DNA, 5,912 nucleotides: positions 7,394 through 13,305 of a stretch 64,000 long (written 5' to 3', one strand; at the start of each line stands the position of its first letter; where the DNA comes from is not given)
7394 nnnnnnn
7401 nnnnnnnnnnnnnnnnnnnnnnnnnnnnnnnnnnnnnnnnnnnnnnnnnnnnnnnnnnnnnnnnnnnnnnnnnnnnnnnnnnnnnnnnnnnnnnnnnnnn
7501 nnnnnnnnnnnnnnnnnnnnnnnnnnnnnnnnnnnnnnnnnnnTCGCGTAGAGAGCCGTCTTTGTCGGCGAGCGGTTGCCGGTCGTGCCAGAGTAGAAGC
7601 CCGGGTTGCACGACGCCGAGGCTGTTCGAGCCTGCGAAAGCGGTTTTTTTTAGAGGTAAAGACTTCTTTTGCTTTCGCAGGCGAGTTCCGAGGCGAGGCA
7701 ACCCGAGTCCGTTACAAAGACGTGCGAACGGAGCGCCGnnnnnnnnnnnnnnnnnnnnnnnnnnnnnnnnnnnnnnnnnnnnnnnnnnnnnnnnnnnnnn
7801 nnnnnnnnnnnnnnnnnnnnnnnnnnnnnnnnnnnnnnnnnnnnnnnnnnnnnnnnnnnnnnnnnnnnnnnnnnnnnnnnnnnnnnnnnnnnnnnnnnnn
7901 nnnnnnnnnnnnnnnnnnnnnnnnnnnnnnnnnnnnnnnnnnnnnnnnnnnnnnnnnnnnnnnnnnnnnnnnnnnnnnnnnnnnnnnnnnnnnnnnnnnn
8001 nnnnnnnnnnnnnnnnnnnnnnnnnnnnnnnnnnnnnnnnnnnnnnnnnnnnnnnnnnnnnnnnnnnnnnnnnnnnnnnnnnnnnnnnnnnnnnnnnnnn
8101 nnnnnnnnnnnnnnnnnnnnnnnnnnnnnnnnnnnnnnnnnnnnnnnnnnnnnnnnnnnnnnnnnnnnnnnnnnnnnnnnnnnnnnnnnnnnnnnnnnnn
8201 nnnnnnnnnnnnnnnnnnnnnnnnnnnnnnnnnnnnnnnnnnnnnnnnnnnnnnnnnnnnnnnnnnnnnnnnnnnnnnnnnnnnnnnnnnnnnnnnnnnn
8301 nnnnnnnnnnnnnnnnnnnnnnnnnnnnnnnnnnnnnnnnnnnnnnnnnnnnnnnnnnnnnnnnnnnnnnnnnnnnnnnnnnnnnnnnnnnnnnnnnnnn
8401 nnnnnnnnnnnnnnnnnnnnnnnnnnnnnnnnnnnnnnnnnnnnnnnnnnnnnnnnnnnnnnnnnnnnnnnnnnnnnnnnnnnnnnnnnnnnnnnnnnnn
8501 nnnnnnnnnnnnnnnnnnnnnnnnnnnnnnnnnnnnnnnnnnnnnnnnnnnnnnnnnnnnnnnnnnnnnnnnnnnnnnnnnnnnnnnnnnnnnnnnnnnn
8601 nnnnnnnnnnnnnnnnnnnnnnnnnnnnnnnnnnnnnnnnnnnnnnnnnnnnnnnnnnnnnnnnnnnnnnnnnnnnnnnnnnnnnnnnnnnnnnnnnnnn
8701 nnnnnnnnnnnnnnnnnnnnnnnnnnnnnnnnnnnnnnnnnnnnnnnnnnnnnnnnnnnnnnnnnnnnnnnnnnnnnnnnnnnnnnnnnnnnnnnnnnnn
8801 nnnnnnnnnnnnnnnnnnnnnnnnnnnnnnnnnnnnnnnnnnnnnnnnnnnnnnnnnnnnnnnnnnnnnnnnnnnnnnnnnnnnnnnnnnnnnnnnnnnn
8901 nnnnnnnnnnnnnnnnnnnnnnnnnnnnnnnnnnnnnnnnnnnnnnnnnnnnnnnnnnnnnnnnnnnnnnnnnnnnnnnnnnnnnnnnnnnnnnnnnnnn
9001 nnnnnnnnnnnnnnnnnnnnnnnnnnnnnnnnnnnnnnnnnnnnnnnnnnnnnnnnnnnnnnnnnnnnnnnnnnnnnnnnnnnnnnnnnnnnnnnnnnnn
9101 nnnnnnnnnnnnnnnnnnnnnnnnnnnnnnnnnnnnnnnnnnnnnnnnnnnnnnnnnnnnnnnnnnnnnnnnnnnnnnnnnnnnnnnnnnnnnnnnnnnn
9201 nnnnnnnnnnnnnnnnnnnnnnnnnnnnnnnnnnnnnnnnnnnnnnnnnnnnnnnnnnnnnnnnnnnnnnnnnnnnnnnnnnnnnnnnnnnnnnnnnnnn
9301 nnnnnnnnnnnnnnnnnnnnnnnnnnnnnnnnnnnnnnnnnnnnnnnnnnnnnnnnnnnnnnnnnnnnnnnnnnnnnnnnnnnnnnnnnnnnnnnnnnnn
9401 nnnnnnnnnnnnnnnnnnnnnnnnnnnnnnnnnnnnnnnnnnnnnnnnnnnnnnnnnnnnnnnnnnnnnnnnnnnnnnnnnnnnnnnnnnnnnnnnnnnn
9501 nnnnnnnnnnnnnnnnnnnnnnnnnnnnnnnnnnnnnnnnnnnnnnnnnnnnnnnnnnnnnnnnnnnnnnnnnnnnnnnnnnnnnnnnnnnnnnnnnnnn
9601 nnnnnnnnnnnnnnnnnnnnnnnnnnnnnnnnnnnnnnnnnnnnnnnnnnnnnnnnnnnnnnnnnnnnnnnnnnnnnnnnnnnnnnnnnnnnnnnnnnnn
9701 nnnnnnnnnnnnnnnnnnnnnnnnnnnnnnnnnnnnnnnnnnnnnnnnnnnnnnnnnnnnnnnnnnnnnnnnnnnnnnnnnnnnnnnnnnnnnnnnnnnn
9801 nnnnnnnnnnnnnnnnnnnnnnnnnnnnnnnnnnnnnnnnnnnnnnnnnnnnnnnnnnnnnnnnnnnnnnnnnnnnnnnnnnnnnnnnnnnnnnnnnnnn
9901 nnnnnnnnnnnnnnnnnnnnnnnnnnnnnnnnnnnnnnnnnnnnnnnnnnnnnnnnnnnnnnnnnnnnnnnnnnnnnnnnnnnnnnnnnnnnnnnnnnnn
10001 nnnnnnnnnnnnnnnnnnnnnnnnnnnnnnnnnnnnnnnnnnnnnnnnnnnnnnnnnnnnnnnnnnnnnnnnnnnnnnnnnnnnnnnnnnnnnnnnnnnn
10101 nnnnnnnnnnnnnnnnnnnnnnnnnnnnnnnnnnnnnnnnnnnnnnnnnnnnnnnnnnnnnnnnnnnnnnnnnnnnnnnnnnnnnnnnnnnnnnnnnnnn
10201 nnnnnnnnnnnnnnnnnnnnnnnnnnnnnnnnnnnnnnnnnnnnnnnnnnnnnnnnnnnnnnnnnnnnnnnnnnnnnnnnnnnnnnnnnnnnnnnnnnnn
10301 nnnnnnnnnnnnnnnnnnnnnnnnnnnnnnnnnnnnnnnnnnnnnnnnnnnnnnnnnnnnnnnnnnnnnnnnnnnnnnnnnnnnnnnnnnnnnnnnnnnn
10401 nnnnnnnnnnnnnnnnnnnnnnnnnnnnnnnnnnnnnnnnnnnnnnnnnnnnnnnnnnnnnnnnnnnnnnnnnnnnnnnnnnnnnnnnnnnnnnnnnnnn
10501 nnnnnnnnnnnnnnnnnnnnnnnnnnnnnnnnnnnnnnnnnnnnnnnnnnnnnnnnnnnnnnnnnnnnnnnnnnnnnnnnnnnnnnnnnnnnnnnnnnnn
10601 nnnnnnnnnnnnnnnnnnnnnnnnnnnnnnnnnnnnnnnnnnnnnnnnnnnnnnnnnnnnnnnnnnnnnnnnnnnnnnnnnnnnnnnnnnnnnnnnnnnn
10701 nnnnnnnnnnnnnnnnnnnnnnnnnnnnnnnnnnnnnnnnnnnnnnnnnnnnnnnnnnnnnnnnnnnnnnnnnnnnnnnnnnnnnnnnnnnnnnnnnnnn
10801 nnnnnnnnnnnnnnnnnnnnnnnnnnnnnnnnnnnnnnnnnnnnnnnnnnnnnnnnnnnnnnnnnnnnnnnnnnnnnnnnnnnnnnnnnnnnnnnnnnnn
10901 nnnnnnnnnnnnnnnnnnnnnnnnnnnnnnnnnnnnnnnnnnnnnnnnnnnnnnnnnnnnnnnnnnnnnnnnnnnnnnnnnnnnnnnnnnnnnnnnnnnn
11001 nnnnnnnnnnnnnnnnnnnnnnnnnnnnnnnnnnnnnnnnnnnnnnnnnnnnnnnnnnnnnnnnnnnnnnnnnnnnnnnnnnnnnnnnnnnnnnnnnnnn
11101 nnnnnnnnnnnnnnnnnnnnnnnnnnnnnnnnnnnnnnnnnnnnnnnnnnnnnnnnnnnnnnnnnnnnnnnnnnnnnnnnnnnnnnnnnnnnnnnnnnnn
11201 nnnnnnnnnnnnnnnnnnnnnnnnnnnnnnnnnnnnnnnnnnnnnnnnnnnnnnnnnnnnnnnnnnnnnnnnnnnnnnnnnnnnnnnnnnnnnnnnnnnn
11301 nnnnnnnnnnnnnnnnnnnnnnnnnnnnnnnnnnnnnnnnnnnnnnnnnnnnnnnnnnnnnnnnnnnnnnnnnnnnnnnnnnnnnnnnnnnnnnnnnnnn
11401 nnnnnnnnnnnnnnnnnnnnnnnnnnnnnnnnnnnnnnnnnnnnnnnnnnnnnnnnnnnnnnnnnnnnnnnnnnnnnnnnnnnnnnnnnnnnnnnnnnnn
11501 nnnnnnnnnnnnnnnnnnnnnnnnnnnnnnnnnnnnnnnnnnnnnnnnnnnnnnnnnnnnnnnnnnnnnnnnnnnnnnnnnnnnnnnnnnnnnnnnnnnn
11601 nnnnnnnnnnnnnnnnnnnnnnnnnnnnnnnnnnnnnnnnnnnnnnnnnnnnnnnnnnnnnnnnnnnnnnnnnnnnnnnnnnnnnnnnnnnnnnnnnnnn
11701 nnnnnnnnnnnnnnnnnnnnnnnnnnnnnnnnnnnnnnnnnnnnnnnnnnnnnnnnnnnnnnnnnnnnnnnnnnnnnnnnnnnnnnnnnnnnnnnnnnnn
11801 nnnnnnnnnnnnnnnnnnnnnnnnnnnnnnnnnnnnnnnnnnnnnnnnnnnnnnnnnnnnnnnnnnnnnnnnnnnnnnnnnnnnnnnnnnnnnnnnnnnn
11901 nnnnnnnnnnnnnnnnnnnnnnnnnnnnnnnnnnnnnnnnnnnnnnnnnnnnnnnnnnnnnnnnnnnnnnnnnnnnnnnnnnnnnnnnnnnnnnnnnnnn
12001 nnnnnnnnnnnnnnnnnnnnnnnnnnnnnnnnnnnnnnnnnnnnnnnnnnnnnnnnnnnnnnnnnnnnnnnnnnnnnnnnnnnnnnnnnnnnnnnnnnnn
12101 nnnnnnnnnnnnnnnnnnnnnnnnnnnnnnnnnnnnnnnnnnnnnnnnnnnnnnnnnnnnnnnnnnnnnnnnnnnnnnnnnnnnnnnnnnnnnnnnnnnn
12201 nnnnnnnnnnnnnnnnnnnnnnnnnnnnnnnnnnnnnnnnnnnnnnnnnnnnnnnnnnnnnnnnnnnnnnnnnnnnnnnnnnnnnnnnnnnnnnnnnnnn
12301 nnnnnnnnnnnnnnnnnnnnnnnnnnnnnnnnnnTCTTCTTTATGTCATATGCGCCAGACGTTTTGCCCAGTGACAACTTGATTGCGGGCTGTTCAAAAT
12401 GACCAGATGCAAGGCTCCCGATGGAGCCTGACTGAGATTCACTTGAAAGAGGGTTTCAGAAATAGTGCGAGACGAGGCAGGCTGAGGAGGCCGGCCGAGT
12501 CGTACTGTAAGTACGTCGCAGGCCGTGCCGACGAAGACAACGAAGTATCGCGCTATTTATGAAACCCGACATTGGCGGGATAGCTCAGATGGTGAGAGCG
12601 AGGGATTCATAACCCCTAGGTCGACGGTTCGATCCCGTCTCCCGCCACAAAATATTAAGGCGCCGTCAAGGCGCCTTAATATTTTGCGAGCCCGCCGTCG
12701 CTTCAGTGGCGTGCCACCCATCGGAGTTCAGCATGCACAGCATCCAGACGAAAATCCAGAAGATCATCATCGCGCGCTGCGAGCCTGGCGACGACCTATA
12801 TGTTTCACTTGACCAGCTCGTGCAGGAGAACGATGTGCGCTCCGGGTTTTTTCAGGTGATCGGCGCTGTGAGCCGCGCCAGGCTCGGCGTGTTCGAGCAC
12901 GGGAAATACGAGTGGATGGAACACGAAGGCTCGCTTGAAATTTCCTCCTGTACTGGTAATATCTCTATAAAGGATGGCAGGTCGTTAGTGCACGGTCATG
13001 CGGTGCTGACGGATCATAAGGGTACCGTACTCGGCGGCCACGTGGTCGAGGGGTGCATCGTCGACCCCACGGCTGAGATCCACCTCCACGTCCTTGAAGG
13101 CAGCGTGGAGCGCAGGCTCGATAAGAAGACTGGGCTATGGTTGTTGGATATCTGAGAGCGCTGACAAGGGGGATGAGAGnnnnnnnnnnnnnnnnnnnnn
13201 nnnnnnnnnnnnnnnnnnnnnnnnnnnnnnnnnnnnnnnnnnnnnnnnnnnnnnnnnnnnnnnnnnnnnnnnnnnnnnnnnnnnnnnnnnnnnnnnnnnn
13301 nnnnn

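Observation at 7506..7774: Second long hairpin element (24-nt perfect inverted arms) in the same convergent gap, carrying a U-rich-loop hairpin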

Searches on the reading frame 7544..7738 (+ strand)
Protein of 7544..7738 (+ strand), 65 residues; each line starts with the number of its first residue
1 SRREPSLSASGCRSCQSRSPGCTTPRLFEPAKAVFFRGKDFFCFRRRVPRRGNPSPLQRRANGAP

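Call 34: find_related_loci(query=A2, collection=genome_contigs, flank=3000)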
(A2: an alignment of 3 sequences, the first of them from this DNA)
Query A2 (65 aa) in genome_contigs; peptide patterns used: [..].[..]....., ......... (x = any residue, [..] = any of these).
163 stretches matched a pattern; 1 encode a relative of the query (tblastn E <= 1e-3); 1 distinct loci.
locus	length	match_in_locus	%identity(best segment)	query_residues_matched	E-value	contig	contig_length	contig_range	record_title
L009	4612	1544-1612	61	36-58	1e-6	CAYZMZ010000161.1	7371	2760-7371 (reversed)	MAG TPA_asm: uncultured Planctomycetaceae bacterium isolate SRP192927_co4_339 genome assembly, contig: NODE_26729_length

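Call 35: find_related_loci(query=A2, collection=metagenome_contigs, flank=3000)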
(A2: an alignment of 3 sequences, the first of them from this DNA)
Query A2 (65 aa) in metagenome_contigs; peptide patterns used: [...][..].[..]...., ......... (x = any residue, [..] = any of these).
600 stretches matched a pattern, but none encodes a relative of the query by tblastn (E <= 1e-3).
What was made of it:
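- Tried and rejected: JGI metagenomes gave nothing (call 35).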

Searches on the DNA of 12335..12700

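Call 94: search_rna_families(source=window, start=12335, end=12700, threshold=evalue, max_evalue=1)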
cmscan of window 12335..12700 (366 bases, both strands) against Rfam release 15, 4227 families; matches with E-value up to 1: 4.
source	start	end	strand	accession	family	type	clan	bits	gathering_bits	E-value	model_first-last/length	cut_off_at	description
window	12574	12647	+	RF00005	tRNA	Gene; tRNA;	CL00001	66.5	29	1.6e-14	1-71/71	no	tRNA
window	12574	12648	-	RF04354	Plastid-ycf2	Cis-reg;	-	22.9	65.7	0.018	1-75/75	no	Plastid-ycf2 5UTR RNA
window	12651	12700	-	RF01408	sraL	Gene; sRNA;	-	21.5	39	0.008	96-142/142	5'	sraL Hfq binding RNA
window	12653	12700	-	RF02601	BASRCI337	Gene; sRNA;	-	19.8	229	0.0087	144-191/191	5'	Brucella sRNA CI337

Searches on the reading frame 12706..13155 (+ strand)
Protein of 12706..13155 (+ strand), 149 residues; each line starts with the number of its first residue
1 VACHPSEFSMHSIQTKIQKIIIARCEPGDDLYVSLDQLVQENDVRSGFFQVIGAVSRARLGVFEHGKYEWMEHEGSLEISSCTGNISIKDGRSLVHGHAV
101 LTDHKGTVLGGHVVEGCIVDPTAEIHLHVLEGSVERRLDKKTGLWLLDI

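Call 69: search_protein_families(library=pfam, proteins=[window:12706-13155:+], max_evalue=0.00001)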
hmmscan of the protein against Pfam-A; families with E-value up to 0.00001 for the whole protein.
window:12706-13155:+ (149 aa): 1 family
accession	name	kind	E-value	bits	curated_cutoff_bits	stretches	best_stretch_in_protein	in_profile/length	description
PF03479.20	PCC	-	2.4e-27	96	25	1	20-131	2-116/117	Plants and Prokaryotes Conserved (PCC) domain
